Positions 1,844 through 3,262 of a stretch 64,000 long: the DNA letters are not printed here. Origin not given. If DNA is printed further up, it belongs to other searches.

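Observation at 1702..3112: Radical SAM/SPASM enzyme paired with a small lipoprotein bearing hydrophobic-Gly motifs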

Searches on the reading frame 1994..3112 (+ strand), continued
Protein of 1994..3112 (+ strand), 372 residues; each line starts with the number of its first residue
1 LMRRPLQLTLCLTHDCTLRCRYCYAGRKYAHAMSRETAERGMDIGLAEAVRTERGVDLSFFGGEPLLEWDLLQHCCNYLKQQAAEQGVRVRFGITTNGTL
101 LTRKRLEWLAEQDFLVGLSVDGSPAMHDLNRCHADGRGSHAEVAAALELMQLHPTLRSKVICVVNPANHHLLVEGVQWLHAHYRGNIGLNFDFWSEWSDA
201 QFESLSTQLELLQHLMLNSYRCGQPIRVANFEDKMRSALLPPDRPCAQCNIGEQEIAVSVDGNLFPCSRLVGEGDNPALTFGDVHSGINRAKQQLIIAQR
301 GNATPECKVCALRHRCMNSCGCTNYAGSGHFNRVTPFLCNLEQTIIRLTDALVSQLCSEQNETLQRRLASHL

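Call 36: find_encoding_contigs(protein=P0264, flank=3000, max_places=2)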
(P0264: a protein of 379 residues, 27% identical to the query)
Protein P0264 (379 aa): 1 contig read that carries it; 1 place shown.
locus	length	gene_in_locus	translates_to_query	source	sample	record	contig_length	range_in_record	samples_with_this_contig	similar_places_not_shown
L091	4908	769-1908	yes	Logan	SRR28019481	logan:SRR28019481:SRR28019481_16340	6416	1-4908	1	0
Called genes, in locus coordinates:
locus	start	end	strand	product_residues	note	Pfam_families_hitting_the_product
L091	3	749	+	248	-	?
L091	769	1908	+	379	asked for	PF04055:Radical_SAM, PF13353:Fer4_12 (weak)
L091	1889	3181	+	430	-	PF04055:Radical_SAM, PF13353:Fer4_12 (weak)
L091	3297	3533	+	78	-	-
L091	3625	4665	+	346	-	PF04055:Radical_SAM, PF13353:Fer4_12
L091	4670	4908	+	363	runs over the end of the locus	PF04055:Radical_SAM, PF13353:Fer4_12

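Call 57: predict_structure(alignment_id=A4)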
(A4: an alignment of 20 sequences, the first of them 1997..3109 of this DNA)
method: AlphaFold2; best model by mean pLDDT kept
length: 371 residues; sequences in the alignment: 20
mean_pLDDT: 91.7   pTM: 0.89
mean pLDDT of the five models: 91.7, 91.2, 90.8, 90.3, 89.2
residues with pLDDT >= 90: 271; 70-90: 86; 50-70: 13; < 50: 1
segments of 3 or more residues with pLDDT < 50: none
pLDDT, mean of each block of 10 residues (from residue 1): 88 92 78 97 97 96 95 98 98 97 96 96 96 96 95 92 96 97 93 93 98 97 94 85 65 91 92 87 97 89 84 77 89 90 96 96 83 40
secondary structure, 60 per line:
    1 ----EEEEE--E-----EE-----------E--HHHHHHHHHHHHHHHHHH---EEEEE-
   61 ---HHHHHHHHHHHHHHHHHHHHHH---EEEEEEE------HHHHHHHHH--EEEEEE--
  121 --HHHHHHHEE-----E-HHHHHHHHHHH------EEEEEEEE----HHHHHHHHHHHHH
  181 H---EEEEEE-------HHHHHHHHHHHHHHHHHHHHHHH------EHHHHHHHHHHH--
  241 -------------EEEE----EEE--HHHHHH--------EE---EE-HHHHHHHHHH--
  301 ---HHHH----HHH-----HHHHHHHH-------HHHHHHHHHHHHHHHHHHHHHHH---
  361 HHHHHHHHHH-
elements in order: E5-9 H34-51 E55-59 H64-85 E89-95 H102-110 E113-118 H123-129 H139-149 E156-163 H168-181 E185-190 H198-220 H228-238 E254-257 E262-264 H267-272 H289-298 H304-307 H320-327 H335-357 H361-370

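Call 60: fold_search(model_id=the predicted structure, library=pdb)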
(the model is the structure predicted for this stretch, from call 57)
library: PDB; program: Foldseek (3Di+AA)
matches with E <= 10: 1461; with E <= 0.001: 75
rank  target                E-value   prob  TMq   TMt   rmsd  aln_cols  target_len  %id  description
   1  5why_B                3.3e-24  1.00  0.82  0.73   2.6       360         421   23  Structural Insights into Thioether Bond Formation in the Biosynthesis of Sactipeptides (released 2017-07-26)
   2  5wgg_A                1.2e-23  1.00  0.82  0.70   2.9       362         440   23  Structural Insights into Thioether Bond Formation in the Biosynthesis of Sactipeptides (released 2017-07-26)
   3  5why_A                8.0e-23  1.00  0.82  0.73   2.6       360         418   23  Structural Insights into Thioether Bond Formation in the Biosynthesis of Sactipeptides (released 2017-07-26)
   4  4k36_B                4.5e-22  1.00  0.79  0.80   3.5       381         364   19  His6 tagged anSMEcpe with bound AdoMet (released 2013-05-08)
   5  4k36_A                1.8e-21  1.00  0.80  0.78   4.1       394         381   19  His6 tagged anSMEcpe with bound AdoMet (released 2013-05-08)
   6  4k39_A                1.9e-21  1.00  0.78  0.80   3.4       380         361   19  Native anSMEcpe with bound AdoMet and Cp18Cys peptide (released 2013-05-08)
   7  4k38_A                2.4e-21  1.00  0.78  0.78   3.7       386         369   18  Native anSMEcpe with bound AdoMet and Kp18Cys peptide (released 2013-05-08)
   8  4k37_B                2.7e-21  1.00  0.78  0.79   3.5       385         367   18  Native anSMEcpe with bound AdoMet (released 2013-05-08)
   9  4k37_A                3.1e-21  1.00  0.79  0.80   3.5       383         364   18  Native anSMEcpe with bound AdoMet (released 2013-05-08)
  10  4k39_B                5.8e-21  1.00  0.76  0.78   4.1       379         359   18  Native anSMEcpe with bound AdoMet and Cp18Cys peptide (released 2013-05-08)
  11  4k38_B                1.4e-20  1.00  0.77  0.78   3.8       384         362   18  Native anSMEcpe with bound AdoMet and Kp18Cys peptide (released 2013-05-08)
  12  9gmc_A                6.0e-19  1.00  0.78  0.78   4.0       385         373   20  Crystal structure of the complex formed between the radical SAM protein ChlB and the R3A mutant of ChlA (released 2025-06-25)
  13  9gm3_A                9.6e-19  1.00  0.77  0.77   4.0       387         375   20  Crystal structure of the complex formed between the radical SAM protein ChlB and the leader region of its precursor su (released 2025-06-25)
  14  9gm3_C                1.9e-18  1.00  0.80  0.80   3.7       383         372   19  Crystal structure of the complex formed between the radical SAM protein ChlB and the leader region of its precursor su (released 2025-06-25)
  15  9gmc_C                2.2e-18  1.00  0.78  0.78   4.0       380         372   20  Crystal structure of the complex formed between the radical SAM protein ChlB and the R3A mutant of ChlA (released 2025-06-25)
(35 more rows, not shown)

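Call 62: search_solved_structures(query=A4, max_evalue=1e-8, show_alignments=3)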
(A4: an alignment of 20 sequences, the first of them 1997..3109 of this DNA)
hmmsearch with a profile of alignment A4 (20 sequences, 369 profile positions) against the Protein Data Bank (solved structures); distinct sequences matched with E-value up to 1e-8: 6.
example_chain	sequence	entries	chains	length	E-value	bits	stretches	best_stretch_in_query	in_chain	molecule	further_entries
5wgg_A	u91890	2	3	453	5.8e-56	193.1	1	5-346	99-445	Radical SAM domain protein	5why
4k37_A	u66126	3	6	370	1e-30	109.9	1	12-318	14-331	Anaerobic sulfatase-maturating enzyme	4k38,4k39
4k36_A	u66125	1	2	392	1.1e-30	109.9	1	12-318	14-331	Anaerobic sulfatase-maturating enzyme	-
9gm3_A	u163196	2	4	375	6.3e-20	74.5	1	9-164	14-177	ChlB radical SAM domain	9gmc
8vpo_A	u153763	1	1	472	2.8e-19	72.4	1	5-344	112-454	Radical SAM core domain-containing protein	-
6efn_A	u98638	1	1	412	2.3e-09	39.7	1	3-264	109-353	Sporulation killing factor maturation protein SkfB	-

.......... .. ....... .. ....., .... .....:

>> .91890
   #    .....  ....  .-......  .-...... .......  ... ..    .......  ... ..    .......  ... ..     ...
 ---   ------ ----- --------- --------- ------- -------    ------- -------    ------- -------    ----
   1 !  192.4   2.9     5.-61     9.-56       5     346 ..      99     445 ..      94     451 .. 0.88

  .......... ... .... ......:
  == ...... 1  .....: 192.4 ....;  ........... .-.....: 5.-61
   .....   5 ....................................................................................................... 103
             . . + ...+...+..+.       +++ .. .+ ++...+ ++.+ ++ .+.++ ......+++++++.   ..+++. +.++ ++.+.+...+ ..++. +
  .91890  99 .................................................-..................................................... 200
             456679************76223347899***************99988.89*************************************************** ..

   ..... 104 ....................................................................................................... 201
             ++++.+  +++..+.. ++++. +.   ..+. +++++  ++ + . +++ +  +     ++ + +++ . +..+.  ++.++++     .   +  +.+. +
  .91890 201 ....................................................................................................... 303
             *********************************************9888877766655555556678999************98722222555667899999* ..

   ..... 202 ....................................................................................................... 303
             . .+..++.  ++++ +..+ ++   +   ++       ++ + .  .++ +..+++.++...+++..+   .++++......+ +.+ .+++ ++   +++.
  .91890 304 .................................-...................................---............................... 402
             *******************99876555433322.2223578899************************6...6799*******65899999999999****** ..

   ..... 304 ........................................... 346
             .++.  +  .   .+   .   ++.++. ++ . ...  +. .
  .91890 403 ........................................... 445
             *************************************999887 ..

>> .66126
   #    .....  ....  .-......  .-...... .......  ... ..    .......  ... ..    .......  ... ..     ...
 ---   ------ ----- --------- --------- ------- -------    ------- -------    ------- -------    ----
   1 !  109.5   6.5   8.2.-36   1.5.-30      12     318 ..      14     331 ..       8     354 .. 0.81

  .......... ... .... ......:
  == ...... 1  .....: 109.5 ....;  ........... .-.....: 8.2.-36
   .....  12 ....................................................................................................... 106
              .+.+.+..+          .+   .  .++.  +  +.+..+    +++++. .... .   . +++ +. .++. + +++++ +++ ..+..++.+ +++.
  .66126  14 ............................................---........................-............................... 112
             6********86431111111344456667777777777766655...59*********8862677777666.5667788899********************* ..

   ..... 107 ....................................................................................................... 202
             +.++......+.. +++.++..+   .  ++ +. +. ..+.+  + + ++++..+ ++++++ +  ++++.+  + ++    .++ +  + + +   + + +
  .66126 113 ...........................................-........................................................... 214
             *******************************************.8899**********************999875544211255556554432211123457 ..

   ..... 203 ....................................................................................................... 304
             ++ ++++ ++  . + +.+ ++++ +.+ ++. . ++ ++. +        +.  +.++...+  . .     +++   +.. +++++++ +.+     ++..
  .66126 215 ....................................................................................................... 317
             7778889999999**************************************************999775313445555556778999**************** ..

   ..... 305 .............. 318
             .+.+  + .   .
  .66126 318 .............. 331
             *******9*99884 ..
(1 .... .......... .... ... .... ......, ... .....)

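Call 63: search_protein_families(library=pfam, proteins=[L076:5403-8765:+, L082:5143-6618:-, L082:6629-8623:-, L086:5110-6147:-, L086:6297-7727:-, L084:1962-2960:-, L078:1042-3021:+, L079:2624-3763:+, L083:176-2416:+, L077:942-2369:+], max_evalue=0.00001)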
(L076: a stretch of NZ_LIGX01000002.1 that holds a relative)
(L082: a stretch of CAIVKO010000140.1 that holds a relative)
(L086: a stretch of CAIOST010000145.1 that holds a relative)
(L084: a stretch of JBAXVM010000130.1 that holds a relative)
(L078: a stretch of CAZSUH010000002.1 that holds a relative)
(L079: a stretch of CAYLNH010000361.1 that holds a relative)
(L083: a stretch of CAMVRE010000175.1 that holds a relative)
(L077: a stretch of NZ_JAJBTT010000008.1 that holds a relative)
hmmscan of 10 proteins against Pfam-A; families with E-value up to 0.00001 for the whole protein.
L076:5403-8765:+ (1120 aa): 5 families
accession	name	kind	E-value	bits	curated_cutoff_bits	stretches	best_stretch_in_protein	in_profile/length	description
PF07517.20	SecA_DEAD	-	7.6e-109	363.9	24.6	1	7-574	2-289/290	SecA DEAD-like domain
PF21090.3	P-loop_SecA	-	5.4e-76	255.2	27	2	590-690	1-101/205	SecA P-loop domain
PF07516.18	SecA_SW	-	5.6e-57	193.5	26.7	1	763-970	2-198/200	SecA Wing and Scaffold domain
PF01043.26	SecA_PP_bind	-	1.3e-25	90.6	23.5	1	395-531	6-110/110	SecA preprotein cross-linking domain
PF00270.35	DEAD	-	2.4e-06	27.8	26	0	178-301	15-133/167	DEAD/DEAH box helicase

L082:5143-6618:- (491 aa): 1 family
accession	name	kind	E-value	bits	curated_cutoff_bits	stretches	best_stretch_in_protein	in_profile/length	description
PF01384.25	PHO4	-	7.1e-97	324.9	33.7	1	20-477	1-350/350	Phosphate transporter family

L082:6629-8623:- (664 aa): 0 families

L086:5110-6147:- (345 aa): 2 families
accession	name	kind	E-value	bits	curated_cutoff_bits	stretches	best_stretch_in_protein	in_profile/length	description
PF00005.33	ABC_tran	-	2.2e-28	100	25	1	25-183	2-137/137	ABC transporter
PF08352.17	oligo_HPY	-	8.9e-19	68.1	27.1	1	233-297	1-65/65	Oligopeptide/dipeptide transporter, C-terminal region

L086:6297-7727:- (476 aa): 2 families
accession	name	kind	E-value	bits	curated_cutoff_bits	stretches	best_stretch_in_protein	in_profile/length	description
PF00528.27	BPD_transp_1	-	4e-32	111.9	26.4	1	289-471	1-183/184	Binding-protein-dependent transport system inner membrane component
PF12911.12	OppC_N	-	5e-07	30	23.9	1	10-50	2-42/53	N-terminal TM domain of oligopeptide transport permease C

L084:1962-2960:- (332 aa): 2 families
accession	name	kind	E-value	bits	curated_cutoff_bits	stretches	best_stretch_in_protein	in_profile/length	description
PF01634.23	HisG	-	2.9e-43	148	25.5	1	92-251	1-156/158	ATP phosphoribosyltransferase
PF08029.16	HisG_C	-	2.9e-24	85.4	23.5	1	257-329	1-73/73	HisG, C-terminal domain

L078:1042-3021:+ (659 aa): 0 families

L079:2624-3763:+ (379 aa): 1 family
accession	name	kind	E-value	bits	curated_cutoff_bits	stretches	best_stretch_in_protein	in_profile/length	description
PF00149.33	Metallophos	-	2.7e-14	54.5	21.5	1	155-321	1-190/191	Calcineurin-like phosphoesterase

L083:176-2416:+ (746 aa): 0 families

L077:942-2369:+ (475 aa): 2 families
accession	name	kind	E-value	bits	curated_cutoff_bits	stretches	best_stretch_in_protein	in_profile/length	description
PF01120.23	Alpha_L_fucos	-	4e-86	290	25.2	1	37-371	21-345/345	Alpha-L-fucosidase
PF14871.12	GHL6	-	3.3e-06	27.8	35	1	107-224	4-124/132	Hypothetical glycosyl hydrolase 6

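Call 70: find_related_loci(query=A6, collection=metagenome_contigs, flank=2500)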
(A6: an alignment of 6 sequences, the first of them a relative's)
Query A6 (364 aa) in metagenome_contigs; peptide patterns used: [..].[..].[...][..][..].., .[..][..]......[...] (x = any residue, [..] = any of these).
599 stretches matched a pattern (row limit reached: there are more); 521 encode a relative of the query (tblastn E <= 1e-3); the best 80 are kept; 80 distinct loci.
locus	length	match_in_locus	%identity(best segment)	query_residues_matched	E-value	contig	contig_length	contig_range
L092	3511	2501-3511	48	1-341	3e-107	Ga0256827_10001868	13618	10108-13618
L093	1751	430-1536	41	1-362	5e-112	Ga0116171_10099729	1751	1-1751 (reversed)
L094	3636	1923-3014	41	1-364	3e-103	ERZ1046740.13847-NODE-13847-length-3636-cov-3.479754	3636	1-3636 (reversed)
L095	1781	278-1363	41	1-363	5e-106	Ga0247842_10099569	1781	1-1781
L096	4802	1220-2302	38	1-362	6e-91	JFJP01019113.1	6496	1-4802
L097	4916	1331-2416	38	1-364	3e-90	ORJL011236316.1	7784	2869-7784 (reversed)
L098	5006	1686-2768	38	1-363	1e-86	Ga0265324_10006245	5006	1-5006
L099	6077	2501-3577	37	1-361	2e-78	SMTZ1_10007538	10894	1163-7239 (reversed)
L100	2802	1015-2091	37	1-361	1e-78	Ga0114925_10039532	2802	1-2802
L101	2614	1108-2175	35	4-361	4e-75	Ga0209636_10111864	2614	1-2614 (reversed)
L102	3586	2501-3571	33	1-362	2e-73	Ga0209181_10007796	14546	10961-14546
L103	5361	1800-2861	36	4-357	2e-73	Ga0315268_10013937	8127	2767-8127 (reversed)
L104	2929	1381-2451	36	1-361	2e-73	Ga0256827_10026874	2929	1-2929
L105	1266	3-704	44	127-364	3e-72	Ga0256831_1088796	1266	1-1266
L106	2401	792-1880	34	1-364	3e-68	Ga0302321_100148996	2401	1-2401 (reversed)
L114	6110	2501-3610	36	1-363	3e-81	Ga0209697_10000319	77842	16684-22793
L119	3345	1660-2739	28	1-362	4e-51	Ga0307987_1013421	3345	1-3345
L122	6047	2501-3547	30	1-362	9e-49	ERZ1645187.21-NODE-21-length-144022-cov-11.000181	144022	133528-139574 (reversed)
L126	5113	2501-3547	29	1-362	7e-46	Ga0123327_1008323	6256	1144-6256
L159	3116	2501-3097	33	1-193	2e-33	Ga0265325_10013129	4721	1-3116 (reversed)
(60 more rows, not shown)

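Call 80: search_protein_families(library=pfam, proteins=[L126:1542-2477:+, L119:794-1654:+, L122:1561-2481:+, L114:1689-2474:+, L159:1927-2469:+], max_evalue=0.01)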
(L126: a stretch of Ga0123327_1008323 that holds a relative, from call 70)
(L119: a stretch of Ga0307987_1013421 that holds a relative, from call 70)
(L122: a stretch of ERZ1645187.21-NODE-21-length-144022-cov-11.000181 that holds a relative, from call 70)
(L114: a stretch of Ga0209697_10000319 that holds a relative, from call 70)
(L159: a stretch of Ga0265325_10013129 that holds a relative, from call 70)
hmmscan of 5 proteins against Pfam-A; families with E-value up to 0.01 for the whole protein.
L126:1542-2477:+ (312 aa): 0 families

L119:794-1654:+ (287 aa): 0 families

L122:1561-2481:+ (307 aa): 0 families

L114:1689-2474:+ (262 aa): 0 families

L159:1927-2469:+ (181 aa): 1 family
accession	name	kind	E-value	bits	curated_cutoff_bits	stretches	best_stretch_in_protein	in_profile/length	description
PF05489.18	Phage_tail_X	-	0.00088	19.3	22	1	125-178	13-58/60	Phage Tail Protein X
